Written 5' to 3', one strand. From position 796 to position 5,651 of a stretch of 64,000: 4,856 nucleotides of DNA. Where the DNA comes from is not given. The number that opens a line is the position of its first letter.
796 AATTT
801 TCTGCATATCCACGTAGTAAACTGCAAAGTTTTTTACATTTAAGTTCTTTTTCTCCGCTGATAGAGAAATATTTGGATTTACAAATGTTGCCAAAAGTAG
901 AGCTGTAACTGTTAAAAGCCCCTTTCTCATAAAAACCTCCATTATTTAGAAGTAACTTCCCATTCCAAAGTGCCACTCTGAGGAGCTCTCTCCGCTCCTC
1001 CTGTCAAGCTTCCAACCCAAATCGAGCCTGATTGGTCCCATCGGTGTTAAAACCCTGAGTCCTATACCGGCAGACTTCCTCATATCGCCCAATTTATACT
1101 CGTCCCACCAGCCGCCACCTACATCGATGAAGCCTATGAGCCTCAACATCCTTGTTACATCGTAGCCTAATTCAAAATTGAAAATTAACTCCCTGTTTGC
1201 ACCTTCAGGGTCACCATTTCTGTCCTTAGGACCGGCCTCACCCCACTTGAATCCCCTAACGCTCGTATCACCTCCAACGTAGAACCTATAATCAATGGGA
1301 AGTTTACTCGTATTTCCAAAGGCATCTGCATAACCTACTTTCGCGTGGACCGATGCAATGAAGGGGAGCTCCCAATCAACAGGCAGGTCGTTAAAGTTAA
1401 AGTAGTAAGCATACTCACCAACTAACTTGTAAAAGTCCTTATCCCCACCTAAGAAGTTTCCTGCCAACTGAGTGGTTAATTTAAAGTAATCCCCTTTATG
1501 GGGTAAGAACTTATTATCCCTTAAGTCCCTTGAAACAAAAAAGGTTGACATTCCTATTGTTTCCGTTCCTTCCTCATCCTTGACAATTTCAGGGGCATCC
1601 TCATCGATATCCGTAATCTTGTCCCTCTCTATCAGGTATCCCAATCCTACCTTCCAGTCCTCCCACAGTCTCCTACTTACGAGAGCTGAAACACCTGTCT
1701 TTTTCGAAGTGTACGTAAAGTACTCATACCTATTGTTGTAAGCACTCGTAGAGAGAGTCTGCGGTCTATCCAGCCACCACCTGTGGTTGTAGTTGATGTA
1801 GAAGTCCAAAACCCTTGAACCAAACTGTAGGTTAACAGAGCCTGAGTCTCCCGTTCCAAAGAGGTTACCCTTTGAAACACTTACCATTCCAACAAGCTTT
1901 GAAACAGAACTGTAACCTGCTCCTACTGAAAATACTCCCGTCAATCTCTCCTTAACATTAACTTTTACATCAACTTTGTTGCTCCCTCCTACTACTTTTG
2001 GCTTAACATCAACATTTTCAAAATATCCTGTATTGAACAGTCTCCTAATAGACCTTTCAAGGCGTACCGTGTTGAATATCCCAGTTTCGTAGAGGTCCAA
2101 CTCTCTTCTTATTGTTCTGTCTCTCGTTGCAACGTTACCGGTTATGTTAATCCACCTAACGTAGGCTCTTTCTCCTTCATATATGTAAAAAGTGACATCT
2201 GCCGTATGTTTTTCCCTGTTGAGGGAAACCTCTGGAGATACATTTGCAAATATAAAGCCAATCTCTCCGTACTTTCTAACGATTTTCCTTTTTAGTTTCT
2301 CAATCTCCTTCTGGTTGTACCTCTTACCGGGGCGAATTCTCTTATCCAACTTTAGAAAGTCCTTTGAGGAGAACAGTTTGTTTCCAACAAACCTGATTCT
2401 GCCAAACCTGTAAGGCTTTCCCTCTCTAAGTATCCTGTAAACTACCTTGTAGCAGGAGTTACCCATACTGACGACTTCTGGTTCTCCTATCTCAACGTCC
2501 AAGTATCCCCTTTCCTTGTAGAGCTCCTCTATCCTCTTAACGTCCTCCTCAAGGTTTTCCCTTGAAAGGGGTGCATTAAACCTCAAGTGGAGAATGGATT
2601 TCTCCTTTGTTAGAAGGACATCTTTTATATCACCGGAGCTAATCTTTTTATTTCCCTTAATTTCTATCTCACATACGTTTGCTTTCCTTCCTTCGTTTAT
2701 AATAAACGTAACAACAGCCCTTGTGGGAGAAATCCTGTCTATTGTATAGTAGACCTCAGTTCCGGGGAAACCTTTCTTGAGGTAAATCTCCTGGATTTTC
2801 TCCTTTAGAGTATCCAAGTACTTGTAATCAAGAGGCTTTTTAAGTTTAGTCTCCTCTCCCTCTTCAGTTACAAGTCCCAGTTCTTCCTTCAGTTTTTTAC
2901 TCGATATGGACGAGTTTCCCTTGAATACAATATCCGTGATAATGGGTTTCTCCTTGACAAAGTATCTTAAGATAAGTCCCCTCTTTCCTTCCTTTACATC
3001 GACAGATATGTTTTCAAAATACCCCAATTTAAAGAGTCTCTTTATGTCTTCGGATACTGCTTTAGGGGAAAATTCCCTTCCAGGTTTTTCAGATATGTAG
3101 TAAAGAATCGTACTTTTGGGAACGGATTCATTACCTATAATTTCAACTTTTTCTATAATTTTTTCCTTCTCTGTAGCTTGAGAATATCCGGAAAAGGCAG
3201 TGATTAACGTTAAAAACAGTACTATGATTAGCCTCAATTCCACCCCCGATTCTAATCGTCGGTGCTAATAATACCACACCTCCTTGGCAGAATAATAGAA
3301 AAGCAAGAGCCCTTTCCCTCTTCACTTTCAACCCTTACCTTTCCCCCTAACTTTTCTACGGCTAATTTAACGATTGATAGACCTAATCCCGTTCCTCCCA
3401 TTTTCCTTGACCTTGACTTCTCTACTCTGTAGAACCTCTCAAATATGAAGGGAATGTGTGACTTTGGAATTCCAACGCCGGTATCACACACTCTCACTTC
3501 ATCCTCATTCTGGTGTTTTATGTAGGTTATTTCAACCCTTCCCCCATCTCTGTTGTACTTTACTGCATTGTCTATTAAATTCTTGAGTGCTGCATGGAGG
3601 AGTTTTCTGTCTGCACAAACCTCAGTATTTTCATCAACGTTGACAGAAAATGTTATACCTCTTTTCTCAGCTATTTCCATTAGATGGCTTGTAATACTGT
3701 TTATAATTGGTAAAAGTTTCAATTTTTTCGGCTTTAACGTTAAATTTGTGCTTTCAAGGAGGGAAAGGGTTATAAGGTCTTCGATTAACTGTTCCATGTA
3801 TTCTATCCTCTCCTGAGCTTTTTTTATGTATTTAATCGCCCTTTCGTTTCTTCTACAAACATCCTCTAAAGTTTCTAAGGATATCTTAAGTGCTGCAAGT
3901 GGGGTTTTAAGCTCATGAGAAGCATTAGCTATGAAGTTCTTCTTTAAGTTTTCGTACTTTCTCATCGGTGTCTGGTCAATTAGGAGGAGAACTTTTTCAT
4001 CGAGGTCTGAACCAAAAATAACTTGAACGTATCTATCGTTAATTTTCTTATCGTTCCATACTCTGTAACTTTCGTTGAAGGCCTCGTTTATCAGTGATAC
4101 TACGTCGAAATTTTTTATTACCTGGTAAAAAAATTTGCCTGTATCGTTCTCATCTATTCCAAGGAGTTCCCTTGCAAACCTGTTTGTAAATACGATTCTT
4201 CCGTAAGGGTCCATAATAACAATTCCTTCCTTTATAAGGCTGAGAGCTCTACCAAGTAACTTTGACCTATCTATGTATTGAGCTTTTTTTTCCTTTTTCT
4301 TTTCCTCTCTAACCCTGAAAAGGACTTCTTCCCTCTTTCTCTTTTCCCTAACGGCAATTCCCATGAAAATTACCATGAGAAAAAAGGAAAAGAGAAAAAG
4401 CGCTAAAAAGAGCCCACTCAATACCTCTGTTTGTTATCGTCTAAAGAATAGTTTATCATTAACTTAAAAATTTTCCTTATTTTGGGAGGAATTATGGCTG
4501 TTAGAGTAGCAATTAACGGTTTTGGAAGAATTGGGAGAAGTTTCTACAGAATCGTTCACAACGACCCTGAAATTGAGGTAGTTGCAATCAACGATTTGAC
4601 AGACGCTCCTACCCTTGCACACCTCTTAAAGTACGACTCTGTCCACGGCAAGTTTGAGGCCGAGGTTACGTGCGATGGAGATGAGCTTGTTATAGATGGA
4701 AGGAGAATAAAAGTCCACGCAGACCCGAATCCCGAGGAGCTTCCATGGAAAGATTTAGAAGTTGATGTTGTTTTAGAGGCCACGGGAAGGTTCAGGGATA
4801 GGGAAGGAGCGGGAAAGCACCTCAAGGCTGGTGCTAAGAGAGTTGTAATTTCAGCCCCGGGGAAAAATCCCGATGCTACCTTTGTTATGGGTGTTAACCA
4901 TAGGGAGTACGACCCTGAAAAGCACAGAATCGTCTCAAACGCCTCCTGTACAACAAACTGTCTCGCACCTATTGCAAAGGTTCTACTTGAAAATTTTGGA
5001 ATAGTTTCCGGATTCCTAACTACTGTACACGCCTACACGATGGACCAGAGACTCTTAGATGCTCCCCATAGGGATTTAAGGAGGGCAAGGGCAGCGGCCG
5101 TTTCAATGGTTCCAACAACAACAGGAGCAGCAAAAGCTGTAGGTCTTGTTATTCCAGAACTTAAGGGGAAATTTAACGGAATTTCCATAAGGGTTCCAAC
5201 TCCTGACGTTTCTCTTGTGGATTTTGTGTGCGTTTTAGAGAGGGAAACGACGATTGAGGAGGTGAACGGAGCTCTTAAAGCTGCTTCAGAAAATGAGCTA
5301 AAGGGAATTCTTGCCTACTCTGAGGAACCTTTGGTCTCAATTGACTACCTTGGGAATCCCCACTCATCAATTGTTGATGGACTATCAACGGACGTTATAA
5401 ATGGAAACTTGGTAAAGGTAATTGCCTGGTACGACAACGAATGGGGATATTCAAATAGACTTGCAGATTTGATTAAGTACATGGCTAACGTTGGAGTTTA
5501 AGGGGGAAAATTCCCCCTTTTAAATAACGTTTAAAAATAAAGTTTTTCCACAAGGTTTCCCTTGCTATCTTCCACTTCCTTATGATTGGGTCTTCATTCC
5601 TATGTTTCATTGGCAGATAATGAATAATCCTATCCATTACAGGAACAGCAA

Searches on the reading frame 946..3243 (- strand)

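Call 97: search_protein_families(library=pfam, proteins=[window:946-3243:-], max_evalue=1e-8)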
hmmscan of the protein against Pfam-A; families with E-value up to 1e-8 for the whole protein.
window:946-3243:- (765 aa): 3 families
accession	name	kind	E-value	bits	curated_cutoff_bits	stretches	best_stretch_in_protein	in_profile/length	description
PF07244.20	POTRA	-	3.9e-61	204.1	21.3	4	278-357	1-79/79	Surface antigen variable number repeat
PF01103.29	Omp85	-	2.1e-57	195.5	24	1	460-765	1-325/325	Omp85 superfamily domain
PF08479.16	POTRA_2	-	2.9e-09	37.1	24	0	282-336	5-58/76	POTRA domain, ShlB-type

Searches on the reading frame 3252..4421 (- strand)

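Call 97: search_protein_families(library=pfam, proteins=[window:3252-4421:-], max_evalue=1e-8)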
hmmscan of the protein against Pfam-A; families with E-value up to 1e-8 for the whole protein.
window:3252-4421:- (389 aa): 2 families
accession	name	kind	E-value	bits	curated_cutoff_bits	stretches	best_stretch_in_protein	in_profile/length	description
PF02518.31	HATPase_c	-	1.2e-30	106.6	26.4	1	271-380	2-109/111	Histidine kinase-, DNA gyrase B-, and HSP90-like ATPase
PF00512.31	HisKA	-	5.5e-15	55.6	26.9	1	160-224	2-65/66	His Kinase A (phospho-acceptor) domain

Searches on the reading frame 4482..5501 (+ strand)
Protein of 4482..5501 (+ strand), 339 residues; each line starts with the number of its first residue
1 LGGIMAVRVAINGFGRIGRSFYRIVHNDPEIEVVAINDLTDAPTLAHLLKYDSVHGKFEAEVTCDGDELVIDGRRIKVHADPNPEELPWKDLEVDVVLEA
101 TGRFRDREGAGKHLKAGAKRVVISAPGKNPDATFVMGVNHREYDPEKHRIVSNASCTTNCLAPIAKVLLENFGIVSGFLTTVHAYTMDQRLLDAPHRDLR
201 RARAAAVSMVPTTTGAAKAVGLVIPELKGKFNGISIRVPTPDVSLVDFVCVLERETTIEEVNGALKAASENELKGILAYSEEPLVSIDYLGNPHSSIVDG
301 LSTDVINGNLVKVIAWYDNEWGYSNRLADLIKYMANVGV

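Call 97: search_protein_families(library=pfam, proteins=[window:4482-5501:+], max_evalue=1e-8)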
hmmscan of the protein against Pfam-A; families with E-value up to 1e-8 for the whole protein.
window:4482-5501:+ (339 aa): 2 families
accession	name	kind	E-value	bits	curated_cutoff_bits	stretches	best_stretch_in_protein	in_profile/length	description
PF02800.25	Gp_dh_C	-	4e-66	221.9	24.4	1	161-317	1-158/158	Glyceraldehyde 3-phosphate dehydrogenase, C-terminal domain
PF00044.30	Gp_dh_N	-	1.7e-39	134.6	31.7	1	7-106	1-100/101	Glyceraldehyde 3-phosphate dehydrogenase, NAD binding domain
